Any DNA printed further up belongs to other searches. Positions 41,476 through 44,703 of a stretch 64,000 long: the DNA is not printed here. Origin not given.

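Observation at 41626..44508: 960-aa multiheme cytochrome carrying a GlyGly-CTERM (rhombosortase-type) sorting signal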

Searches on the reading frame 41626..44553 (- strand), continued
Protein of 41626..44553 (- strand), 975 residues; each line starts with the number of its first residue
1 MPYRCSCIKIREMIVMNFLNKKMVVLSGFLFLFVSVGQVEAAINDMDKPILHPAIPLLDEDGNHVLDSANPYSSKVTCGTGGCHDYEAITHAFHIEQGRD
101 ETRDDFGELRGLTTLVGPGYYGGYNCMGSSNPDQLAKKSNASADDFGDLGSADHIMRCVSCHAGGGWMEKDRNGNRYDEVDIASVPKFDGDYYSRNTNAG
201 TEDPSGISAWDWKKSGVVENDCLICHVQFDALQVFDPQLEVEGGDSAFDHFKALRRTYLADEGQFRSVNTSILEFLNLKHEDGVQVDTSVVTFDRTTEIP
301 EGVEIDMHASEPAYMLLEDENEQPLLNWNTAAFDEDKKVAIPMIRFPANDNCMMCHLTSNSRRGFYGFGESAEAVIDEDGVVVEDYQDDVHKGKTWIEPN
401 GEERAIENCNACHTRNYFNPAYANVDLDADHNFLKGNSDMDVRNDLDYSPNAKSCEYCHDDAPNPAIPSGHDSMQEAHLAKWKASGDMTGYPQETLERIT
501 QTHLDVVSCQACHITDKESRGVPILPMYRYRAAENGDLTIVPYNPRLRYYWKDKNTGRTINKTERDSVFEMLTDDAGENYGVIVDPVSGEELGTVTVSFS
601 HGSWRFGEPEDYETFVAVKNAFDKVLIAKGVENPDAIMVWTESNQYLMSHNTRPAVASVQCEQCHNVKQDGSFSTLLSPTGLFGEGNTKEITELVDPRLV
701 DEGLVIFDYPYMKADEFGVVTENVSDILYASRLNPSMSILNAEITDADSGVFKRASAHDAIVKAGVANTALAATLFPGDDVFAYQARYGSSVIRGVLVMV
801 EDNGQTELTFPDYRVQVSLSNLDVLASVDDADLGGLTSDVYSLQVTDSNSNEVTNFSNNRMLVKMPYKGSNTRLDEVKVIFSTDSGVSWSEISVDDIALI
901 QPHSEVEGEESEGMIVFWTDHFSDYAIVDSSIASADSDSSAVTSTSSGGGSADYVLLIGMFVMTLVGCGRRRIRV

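Call 17: find_encoding_contigs(protein=P0064, flank=10000, max_places=2)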
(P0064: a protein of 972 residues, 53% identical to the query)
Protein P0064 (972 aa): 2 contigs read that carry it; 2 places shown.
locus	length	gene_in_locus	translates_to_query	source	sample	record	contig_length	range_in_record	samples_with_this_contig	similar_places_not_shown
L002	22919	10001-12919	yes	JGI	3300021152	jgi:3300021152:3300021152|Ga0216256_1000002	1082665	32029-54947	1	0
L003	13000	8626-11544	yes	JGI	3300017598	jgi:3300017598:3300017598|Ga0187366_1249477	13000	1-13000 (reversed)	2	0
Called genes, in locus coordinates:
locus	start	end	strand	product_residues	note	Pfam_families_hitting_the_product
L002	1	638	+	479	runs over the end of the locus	PF14522:Cytochrome_C7 (faint), PF14537:Cytochrom_c3_2 (faint), PF13447:Multi-haem_cyto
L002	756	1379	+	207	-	PF00034:Cytochrom_C (faint), PF13442:Cytochrome_CBB3 (faint)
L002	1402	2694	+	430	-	PF01266:DAO (weak), PF07992:Pyr_redox_2, PF21706:FCSD_central, PF09242:FCSD-flav_bind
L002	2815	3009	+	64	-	-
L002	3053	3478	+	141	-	PF02635:DsrE (weak)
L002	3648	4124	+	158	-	PF03625:DUF302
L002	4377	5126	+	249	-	PF00027:cNMP_binding, PF13545:HTH_Crp_2, PF00325:Crp (weak)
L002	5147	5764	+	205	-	PF00581:Rhodanese (weak)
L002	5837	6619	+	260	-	PF00034:Cytochrom_C (weak), PF13442:Cytochrome_CBB3 (faint)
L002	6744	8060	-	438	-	PF12094:DUF3570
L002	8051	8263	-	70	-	PF14086:DUF4266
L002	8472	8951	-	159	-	-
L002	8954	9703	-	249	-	PF01292:Ni_hydr_CYTB, PF14358:DUF4405 (faint)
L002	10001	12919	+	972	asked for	PF13435:Cytochrome_C554 (faint), PF13442:Cytochrome_CBB3 (faint), PF22113:Mtrc-MtrF_II-IV_dom (weak)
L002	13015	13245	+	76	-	-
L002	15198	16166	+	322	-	PF02085:Cytochrom_CIII (faint), PF14537:Cytochrom_c3_2 (faint), PF09699:Paired_CXXCH_1 (faint), PF14522:Cytochrome_C7 (faint), PF22113:Mtrc-MtrF_II-IV_dom (weak)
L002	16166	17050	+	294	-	PF22113:Mtrc-MtrF_II-IV_dom (weak), PF09699:Paired_CXXCH_1 (faint), PF14522:Cytochrome_C7 (faint), PF14537:Cytochrom_c3_2 (faint)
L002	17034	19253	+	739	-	PF12801:Fer4_5, PF12838:Fer4_7 (weak), PF22113:Mtrc-MtrF_II-IV_dom (weak)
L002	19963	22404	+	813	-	PF01436:NHL (faint), PF17170:DUF5128, PF22113:Mtrc-MtrF_II-IV_dom (faint), PF14522:Cytochrome_C7 (faint), PF14537:Cytochrom_c3_2 (faint), PF09699:Paired_CXXCH_1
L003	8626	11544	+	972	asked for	PF13435:Cytochrome_C554 (faint), PF13442:Cytochrome_CBB3 (faint), PF22113:Mtrc-MtrF_II-IV_dom (weak)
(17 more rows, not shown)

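Call 18: find_encoding_contigs(protein=P0052, flank=10000, max_places=2)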
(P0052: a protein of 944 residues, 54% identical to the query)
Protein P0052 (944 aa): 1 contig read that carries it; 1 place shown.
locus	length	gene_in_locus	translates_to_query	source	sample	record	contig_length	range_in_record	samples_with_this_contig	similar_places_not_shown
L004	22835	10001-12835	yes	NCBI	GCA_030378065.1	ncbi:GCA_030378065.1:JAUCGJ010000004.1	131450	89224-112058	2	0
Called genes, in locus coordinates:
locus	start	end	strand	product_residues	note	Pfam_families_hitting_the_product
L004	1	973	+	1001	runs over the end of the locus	PF08447:PAS_3, PF00989:PAS (weak), PF08448:PAS_4 (weak), PF13188:PAS_8 (weak), PF13426:PAS_9 (weak), PF00512:HisKA, PF02518:HATPase_c, PF00072:Response_reg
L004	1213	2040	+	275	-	PF00378:ECH_1, PF16113:ECH_2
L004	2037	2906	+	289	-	PF01040:UbiA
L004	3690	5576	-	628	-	PF13667:ThiC-associated, PF01964:ThiC_Rad_SAM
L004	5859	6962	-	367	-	PF00155:Aminotran_1_2, PF00266:Aminotran_5 (weak)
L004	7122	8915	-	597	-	PF23914:TPR_CcmH_CycH (faint), PF13432:TPR_16 (faint), PF00515:TPR_1 (faint), PF07719:TPR_2 (faint), PF13181:TPR_8 (faint), PF13374:TPR_10 (faint), PF13424:TPR_12 (weak), PF14559:TPR_19, +2 more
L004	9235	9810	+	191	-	PF01694:Rhomboid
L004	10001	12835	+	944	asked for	PF13442:Cytochrome_CBB3 (faint), PF22113:Mtrc-MtrF_II-IV_dom (faint)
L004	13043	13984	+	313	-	PF10547:P22_AR_N, PF13310:Virulence_RhuM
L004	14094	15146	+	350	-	PF03235:GmrSD_N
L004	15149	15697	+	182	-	PF18735:HEPN_RiboL-PSP (weak)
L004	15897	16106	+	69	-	-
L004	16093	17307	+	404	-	-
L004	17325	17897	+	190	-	-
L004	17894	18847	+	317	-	PF14522:Cytochrome_C7 (faint), PF09699:Paired_CXXCH_1 (faint), PF14537:Cytochrom_c3_2 (faint), PF22113:Mtrc-MtrF_II-IV_dom (weak)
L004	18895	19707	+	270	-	PF22113:Mtrc-MtrF_II-IV_dom (weak), PF09699:Paired_CXXCH_1 (faint), PF14522:Cytochrome_C7 (faint)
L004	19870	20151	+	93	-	PF09957:VapB_antitoxin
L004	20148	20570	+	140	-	PF01850:PIN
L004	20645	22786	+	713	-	PF12801:Fer4_5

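Call 19: search_protein_families(library=ncbifam, proteins=[L004:9235-9810:+], max_evalue=0.01)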
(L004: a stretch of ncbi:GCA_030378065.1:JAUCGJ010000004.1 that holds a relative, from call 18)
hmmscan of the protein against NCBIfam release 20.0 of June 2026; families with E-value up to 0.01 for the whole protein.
L004:9235-9810:+ (191 aa): 3 families
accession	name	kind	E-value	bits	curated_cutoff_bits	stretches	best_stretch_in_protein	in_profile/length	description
TIGR03902.1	rhom_GG_sort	equivalog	4.9e-37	127.3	84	1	33-181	3-153/154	rhombosortase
NF008155.0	PRK10907.1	equivalog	3.8e-08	33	335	1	6-180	96-264/276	rhomboid family intramembrane serine protease GlpG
TIGR04239.1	rhombo_GlpG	equivalog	4.6e-08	33.1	250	1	6-180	96-264/271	rhomboid family intramembrane serine protease GlpG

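Call 28: find_related_loci(query=A1, collection=genome_contigs, flank=10000)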
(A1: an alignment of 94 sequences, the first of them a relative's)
Query A1 (960 aa) in genome_contigs; peptide patterns used: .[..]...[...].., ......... (x = any residue, [..] = any of these).
115 stretches matched a pattern; 103 encode a relative of the query (tblastn E <= 1e-3); the best 80 are kept; 80 distinct loci.
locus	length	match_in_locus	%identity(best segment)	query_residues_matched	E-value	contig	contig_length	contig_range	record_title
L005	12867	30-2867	88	1-948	0e+0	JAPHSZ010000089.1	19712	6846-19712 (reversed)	MAG: Gammaproteobacteria bacterium isolate N3S-Bin_7 c_000000690456, whole genome shotgun sequence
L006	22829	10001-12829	58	8-939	0e+0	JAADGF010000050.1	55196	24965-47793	MAG: Gammaproteobacteria bacterium isolate M_MetaBat.104 contig-127_955, whole genome shotgun sequence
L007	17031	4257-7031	58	1-916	0e+0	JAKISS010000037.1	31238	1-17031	MAG: Gammaproteobacteria bacterium isolate D96SM.bin.23 NODE_1118_length_31238_cov_55.383755, whole genome shotgun seque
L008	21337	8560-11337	57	1-916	0e+0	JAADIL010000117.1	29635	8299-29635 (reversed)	MAG: Gammaproteobacteria bacterium isolate M_MetaBat.51 contig-127_4755, whole genome shotgun sequence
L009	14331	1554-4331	57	1-916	0e+0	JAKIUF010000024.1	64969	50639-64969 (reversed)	MAG: Gammaproteobacteria bacterium isolate D100SM.bin.11 NODE_190_length_64969_cov_4.934888, whole genome shotgun sequen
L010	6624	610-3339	57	24-927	0e+0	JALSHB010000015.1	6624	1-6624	MAG: Chromatiales bacterium isolate 354-166_metabat1_scaf2bin.062 354-166_scaffold_11221_c1, whole genome shotgun sequen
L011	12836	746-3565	56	1-938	0e+0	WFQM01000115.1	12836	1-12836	MAG: Gammaproteobacteria bacterium isolate S013_42 k151_19340, whole genome shotgun sequence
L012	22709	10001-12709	58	1-916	0e+0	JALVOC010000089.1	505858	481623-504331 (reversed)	MAG: Chromatiales bacterium isolate A3_maxbin2_scaf2bin.437 A3_NODE_2_length_505858_cov_5.578084, whole genome shotgun s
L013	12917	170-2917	56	2-914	0e+0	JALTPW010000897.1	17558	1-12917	MAG: Chromatiales bacterium isolate S140_maxbin2_scaf2bin.116 S140_NODE_686_length_17558_cov_4.654466, whole genome shot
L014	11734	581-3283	57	25-920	0e+0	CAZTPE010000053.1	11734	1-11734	MAG TPA_asm: uncultured Ectothiorhodospiraceae bacterium isolate SRP128015_co1_67 genome assembly, contig: NODE_8668_len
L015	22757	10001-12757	56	1-919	0e+0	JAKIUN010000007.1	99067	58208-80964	MAG: Gammaproteobacteria bacterium isolate D100SM.bin.19 NODE_73_length_99067_cov_42.053790, whole genome shotgun sequen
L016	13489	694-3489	55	1-932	0e+0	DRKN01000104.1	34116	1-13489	MAG TPA_asm: Gammaproteobacteria bacterium isolate HyVt-441 HyVt-441_k145_455221, whole genome shotgun sequence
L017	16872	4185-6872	56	23-918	0e+0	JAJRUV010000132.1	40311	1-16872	MAG: Gammaproteobacteria bacterium isolate Dive96_bin10.234 k141_3614831, whole genome shotgun sequence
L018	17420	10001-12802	53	2-917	0e+0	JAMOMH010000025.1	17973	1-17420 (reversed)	MAG: Sedimenticola sp. isolate 4281-140_maxbin2_scaf2bin.136 4281-140_scaffold_1264_c1, whole genome shotgun sequence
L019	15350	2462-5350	53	4-958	0e+0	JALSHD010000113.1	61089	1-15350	MAG: Chromatiales bacterium isolate 354-166_metabat1_scaf2bin.070 354-166_scaffold_351_c1, whole genome shotgun sequence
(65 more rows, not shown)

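Call 30: predict_structure(alignment_id=A1)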
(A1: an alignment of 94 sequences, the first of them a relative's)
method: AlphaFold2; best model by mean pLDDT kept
length: 960 residues; sequences in the alignment: 94
mean_pLDDT: 85.5   pTM: 0.82
mean pLDDT of the five models: 85.5, 84.6, 82.9, 78.2, 77.9
residues with pLDDT >= 90: 499; 70-90: 342; 50-70: 94; < 50: 25
segments of 3 or more residues with pLDDT < 50: 23-25, 924-937, 955-960
pLDDT, mean of each block of 10 residues (from residue 1): 69 80 58 89 97 97 87 81 82 82 77 75 91 92 89 91 95 95 73 93 93 94 95 96 94 97 96 97 89 86 95 98 94 81 60 64 72 76 85 78 79 64 53 64 83 85 90 89 90 85 80 84 86 90 89 95 96 96 85 95 97 94 87 72 83 86 91 94 97 94 95 92 81 90 90 84 94 88 95 90 93 93 96 87 93 94 96 96 91 71 97 92 45 42 70 50
secondary structure, 60 per line:
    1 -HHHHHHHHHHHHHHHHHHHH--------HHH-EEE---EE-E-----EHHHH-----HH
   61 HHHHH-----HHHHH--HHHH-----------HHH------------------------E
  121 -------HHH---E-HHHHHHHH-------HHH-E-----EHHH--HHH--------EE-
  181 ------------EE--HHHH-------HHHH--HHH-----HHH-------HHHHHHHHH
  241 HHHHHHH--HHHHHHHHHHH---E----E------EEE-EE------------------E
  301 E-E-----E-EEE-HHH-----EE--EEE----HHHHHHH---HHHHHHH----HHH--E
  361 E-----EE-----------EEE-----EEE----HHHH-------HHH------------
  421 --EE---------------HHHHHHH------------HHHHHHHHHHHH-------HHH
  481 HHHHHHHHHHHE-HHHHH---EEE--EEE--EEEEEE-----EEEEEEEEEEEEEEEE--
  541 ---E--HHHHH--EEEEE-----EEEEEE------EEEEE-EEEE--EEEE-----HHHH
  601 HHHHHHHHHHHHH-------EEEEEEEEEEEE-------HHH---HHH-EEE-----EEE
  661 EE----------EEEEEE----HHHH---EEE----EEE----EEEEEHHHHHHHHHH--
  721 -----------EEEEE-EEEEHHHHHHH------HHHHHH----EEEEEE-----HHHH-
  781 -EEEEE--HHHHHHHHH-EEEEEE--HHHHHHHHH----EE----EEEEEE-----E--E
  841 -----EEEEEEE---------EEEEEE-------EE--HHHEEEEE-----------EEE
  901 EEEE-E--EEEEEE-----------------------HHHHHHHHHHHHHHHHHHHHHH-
elements in order (helices of 4 or more, strands of 3 or more residues): H2-21 E34-36 H50-53 H59-65 H71-75 H78-81 H136-143 H197-200 H208-211 H232-247 H250-260 E276-278 E311-313 E327-329 H334-340 H344-350 E380-382 E388-390 H395-398 H440-446 H459-470 H478-491 H494-498 E502-504 E507-509 E512-517 E523-538 H547-551 E554-558 E564-569 E576-580 E582-585 E588-591 H597-613 E621-632 E650-652 E658-662 E673-678 H683-686 E690-692 E697-699 E704-708 H709-718 E732-736 E738-741 H742-748 H755-760 E765-770 H776-779 E782-786 H789-797 E799-804 H807-815 E826-831 E846-852 E862-867 E882-886 E898-904 E909-914 H938-959

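Call 32: find_homologous_proteins(query=L004:9235-9807:+, max_evalue=0.00001)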
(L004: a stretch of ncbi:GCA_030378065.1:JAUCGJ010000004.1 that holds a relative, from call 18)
Query L004:9235-9807:+ (191 aa): 254 proteins with E <= 0.00001 among 813 candidates; the best 120 are listed.
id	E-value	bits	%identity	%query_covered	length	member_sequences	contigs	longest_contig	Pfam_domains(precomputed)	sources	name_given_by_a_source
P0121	8.5e-119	413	100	100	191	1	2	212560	PF01694.29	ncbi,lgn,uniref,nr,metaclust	ncbi:rhombosortase [Candidatus Venteria ishoeyi]|uniref:Intramembrane serine protease GlpG n=1 Tax=C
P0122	2.1e-30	124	44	83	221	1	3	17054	PF01694.29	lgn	-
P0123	5.2e-30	123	38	100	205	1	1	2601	PF01694.29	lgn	-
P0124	6.5e-30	122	41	93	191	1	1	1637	PF01694.29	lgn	-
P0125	9.3e-30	122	44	94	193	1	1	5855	PF01694.29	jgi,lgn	jgi:rhomboid family GlyGly-CTERM serine protease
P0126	1.7e-29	121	38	91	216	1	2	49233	PF01694.29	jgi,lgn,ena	-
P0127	1.9e-29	121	42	92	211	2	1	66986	PF01694.29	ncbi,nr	ncbi:MAG: rhombosortase [Thiotrichaceae bacterium]|nr:rhombosortase [Thiotrichaceae bacterium]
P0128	3.3e-29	120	50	76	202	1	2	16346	PF01694.29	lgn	-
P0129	5.6e-29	119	43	75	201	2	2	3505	PF01694.29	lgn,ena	-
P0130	5.8e-29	119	40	92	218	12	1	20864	PF01694.29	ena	-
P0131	5.9e-29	119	40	87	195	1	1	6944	PF01694.29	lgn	-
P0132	7.3e-29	119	45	83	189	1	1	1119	PF01694.29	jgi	jgi:rhomboid family GlyGly-CTERM serine protease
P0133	9.2e-29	119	40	92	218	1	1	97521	PF01694.29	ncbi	-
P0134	1.6e-28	118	40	92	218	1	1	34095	PF01694.29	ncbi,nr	ncbi:MAG: rhombosortase [Gammaproteobacteria bacterium]|nr:rhombosortase [Gammaproteobacteria bacter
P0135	2.1e-28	118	38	92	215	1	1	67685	PF01694.29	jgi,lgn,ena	-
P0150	5.1e-26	110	42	79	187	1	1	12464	PF01694.29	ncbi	ncbi:MAG: rhombosortase [Gammaproteobacteria bacterium]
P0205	1.0e-21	96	45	75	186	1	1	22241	PF01694.29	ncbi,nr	ncbi:MAG: rhombosortase [Candidatus Polarisedimenticolaceae bacterium]|nr:rhombosortase [Candidatus 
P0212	5.1e-21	93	39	81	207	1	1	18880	PF01694.29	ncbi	ncbi:MAG: rhombosortase [Gammaproteobacteria bacterium]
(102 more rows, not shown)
